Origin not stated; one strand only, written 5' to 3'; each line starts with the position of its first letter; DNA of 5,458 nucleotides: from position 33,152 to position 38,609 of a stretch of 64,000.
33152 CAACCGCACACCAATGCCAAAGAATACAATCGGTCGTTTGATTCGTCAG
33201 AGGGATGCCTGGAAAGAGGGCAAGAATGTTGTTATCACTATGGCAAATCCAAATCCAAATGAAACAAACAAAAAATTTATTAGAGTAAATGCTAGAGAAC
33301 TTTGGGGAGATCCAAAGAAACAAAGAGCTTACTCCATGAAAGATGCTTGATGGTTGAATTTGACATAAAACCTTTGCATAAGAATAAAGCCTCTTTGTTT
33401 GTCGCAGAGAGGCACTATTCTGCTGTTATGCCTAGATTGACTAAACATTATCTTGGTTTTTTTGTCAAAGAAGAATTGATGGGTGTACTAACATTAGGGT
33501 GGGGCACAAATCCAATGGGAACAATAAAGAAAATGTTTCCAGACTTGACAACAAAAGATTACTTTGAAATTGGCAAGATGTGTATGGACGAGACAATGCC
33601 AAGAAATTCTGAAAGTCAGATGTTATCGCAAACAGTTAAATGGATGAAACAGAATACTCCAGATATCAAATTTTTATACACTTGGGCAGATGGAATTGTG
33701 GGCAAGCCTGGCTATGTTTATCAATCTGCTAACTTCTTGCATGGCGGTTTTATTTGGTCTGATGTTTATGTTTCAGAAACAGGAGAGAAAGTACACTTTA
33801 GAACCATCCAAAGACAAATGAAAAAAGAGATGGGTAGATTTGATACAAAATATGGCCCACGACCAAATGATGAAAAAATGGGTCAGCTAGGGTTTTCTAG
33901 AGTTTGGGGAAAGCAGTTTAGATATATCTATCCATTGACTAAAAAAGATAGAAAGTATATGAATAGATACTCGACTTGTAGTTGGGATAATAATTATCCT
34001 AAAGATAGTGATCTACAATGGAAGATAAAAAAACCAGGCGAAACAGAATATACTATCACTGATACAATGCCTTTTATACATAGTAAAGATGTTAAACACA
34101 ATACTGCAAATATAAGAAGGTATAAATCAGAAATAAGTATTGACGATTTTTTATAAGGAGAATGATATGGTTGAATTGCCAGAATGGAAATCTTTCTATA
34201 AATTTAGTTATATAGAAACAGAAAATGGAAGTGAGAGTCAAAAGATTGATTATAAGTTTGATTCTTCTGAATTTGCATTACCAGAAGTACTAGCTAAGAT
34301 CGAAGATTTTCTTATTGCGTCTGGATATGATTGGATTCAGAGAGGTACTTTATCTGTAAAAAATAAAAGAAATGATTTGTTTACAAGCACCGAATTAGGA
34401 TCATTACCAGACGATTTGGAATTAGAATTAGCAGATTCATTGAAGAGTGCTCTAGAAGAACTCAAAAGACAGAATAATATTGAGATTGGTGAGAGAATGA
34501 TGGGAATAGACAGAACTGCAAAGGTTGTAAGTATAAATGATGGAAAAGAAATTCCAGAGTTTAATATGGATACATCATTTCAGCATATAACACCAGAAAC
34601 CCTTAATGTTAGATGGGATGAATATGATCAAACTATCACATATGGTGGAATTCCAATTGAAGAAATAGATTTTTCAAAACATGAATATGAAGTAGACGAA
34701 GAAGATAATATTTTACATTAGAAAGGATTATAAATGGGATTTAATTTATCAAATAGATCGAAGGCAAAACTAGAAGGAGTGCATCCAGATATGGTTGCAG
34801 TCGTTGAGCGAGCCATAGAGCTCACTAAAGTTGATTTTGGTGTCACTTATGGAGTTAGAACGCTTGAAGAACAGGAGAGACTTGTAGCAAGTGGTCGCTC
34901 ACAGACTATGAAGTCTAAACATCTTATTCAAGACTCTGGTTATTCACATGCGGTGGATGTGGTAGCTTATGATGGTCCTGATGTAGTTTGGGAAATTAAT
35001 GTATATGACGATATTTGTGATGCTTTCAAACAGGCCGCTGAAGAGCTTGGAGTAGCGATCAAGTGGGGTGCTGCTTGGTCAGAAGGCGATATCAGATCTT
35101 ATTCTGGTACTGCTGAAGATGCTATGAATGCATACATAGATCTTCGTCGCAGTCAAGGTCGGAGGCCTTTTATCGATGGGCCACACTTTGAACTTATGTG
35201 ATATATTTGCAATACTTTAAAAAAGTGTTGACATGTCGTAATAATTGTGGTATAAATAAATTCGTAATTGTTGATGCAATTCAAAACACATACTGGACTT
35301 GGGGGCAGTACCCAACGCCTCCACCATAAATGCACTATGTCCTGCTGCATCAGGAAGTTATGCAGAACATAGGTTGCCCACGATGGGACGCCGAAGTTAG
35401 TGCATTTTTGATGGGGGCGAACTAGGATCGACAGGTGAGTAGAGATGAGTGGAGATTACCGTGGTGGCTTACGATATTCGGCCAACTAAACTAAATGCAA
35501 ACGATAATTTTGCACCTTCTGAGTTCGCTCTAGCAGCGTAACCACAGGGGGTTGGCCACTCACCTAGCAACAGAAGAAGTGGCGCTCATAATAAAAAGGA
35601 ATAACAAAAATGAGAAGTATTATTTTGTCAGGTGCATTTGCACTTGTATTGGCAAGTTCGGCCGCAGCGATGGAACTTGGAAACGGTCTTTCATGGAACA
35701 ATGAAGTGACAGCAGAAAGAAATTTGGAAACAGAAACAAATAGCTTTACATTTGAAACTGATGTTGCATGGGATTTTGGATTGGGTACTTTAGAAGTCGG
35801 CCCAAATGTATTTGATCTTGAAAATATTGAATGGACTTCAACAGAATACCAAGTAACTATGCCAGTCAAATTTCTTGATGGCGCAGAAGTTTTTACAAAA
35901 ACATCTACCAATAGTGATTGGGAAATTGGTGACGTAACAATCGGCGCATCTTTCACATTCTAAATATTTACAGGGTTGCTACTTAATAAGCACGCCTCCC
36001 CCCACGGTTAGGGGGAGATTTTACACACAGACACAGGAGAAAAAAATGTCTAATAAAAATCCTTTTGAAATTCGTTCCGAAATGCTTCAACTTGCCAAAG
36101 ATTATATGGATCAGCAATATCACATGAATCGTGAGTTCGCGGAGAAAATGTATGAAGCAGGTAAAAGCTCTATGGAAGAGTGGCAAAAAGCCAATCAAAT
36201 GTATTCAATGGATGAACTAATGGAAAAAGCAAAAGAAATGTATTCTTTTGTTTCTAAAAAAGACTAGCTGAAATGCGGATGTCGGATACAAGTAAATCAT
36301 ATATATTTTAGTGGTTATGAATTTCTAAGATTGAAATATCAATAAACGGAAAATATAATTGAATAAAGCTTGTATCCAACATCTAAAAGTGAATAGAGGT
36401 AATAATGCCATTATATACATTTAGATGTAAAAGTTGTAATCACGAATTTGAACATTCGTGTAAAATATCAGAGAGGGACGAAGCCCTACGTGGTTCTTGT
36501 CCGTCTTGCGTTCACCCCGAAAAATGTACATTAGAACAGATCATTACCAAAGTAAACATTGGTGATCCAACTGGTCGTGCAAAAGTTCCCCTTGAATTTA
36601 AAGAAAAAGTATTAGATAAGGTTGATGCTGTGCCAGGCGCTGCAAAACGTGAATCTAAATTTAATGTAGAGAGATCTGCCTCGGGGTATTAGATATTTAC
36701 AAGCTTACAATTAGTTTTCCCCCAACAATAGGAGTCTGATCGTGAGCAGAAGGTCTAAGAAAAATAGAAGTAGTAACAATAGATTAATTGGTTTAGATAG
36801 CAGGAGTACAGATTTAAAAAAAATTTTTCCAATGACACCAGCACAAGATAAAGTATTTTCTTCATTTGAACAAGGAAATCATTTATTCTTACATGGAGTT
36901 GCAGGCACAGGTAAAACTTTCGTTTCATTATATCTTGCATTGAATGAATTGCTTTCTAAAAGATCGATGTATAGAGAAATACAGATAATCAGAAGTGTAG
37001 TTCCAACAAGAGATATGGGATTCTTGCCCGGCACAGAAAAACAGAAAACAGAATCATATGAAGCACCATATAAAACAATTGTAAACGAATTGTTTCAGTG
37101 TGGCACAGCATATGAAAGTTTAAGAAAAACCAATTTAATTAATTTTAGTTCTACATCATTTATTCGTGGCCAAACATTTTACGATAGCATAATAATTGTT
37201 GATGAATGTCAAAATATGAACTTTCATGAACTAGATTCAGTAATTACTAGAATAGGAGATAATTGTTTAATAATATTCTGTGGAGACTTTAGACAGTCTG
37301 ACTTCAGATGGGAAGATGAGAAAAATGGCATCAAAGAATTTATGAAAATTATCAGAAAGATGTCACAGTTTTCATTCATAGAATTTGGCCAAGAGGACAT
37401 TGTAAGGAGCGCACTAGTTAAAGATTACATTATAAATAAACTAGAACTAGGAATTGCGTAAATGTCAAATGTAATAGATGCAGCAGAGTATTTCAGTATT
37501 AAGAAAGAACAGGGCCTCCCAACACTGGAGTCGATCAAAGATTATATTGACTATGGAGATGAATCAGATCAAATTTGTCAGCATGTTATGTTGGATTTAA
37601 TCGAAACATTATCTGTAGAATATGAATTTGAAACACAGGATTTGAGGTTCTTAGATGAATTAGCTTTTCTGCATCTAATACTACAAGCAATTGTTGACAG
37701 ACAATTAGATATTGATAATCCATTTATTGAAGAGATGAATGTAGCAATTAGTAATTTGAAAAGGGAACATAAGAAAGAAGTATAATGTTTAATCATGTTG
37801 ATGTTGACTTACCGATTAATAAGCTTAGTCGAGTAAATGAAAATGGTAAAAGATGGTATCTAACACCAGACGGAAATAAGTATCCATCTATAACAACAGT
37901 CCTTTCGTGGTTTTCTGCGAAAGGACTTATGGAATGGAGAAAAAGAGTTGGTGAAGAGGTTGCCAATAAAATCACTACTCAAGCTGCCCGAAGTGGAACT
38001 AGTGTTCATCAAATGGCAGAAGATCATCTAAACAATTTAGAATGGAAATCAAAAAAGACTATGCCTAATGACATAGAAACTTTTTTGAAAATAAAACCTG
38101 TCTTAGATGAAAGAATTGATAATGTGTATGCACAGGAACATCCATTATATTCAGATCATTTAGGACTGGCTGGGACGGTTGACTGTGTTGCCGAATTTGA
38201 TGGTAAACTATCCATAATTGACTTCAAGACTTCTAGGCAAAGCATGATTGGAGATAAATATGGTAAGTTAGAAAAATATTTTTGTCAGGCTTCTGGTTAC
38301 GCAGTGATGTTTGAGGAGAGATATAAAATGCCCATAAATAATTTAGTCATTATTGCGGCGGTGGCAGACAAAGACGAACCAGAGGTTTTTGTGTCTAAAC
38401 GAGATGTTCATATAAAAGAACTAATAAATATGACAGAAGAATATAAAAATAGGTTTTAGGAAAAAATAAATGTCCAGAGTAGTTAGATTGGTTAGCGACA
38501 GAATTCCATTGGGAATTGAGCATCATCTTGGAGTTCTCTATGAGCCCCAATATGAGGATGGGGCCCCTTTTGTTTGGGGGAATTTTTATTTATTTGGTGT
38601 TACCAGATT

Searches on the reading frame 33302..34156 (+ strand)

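Call 13: search_protein_families(library=pfam, proteins=[window:33302-34156:+])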
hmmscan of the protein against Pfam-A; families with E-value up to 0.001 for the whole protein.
window:33302-34156:+ (284 aa): 1 family
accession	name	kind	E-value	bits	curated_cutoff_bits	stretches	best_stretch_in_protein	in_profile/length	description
PF25680.1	Mom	-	4.4e-48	164.1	27.1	1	20-221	2-194/202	Mom protein family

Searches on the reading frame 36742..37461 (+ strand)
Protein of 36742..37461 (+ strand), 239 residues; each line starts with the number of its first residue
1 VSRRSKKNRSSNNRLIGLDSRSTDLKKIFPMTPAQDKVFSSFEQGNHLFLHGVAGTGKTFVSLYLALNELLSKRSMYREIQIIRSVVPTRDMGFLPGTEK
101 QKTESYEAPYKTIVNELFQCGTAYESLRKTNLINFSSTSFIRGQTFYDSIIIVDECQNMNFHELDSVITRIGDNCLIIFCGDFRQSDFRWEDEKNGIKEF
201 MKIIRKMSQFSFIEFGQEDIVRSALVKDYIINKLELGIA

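Call 13: search_protein_families(library=pfam, proteins=[window:36742-37461:+])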
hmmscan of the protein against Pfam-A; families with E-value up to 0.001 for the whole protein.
window:36742-37461:+ (239 aa): 7 families
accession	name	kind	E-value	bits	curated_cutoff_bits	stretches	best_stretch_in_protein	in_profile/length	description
PF02562.22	PhoH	-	7.6e-43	146.8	27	1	28-228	2-199/205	PhoH-like protein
PF00270.35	DEAD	-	1.3e-05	25.4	26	1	32-92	1-57/167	DEAD/DEAH box helicase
PF13245.12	AAA_19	-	1.4e-05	25.7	25.1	1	45-186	11-129/134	AAA domain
PF05970.20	PIF1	-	2.9e-05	24.2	25.9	0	35-62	6-39/223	PIF1-like helicase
PF01443.25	Viral_helicase1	-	6.3e-05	23.3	21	0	50-210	3-121/228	Viral superfamily 1 RNA helicase core domain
PF13604.12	AAA_30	-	0.00028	21.1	27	0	33-186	4-128/191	AAA domain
PF13401.12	AAA_22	-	0.00061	20.5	27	0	45-163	5-99/130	AAA domain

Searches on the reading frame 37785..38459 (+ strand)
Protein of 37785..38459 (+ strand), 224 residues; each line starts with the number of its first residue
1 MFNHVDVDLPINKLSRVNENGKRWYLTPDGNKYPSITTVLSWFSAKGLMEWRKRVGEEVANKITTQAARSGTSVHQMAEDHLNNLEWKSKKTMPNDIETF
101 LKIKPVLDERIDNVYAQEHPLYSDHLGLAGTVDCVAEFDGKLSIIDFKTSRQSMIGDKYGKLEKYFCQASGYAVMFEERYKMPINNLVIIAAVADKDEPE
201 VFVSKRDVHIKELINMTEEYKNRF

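Call 13: search_protein_families(library=pfam, proteins=[window:37785-38459:+])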
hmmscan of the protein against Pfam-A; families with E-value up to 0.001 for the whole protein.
window:37785-38459:+ (224 aa): 2 families
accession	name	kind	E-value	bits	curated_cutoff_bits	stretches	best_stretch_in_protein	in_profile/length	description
PF12705.13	PDDEXK_1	-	2.9e-06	27.9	22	1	126-183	122-178/247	PD-(D/E)XK nuclease superfamily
PF10926.14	DUF2800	-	0.00074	19.2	21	0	62-109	27-74/368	Protein of unknown function (DUF2800)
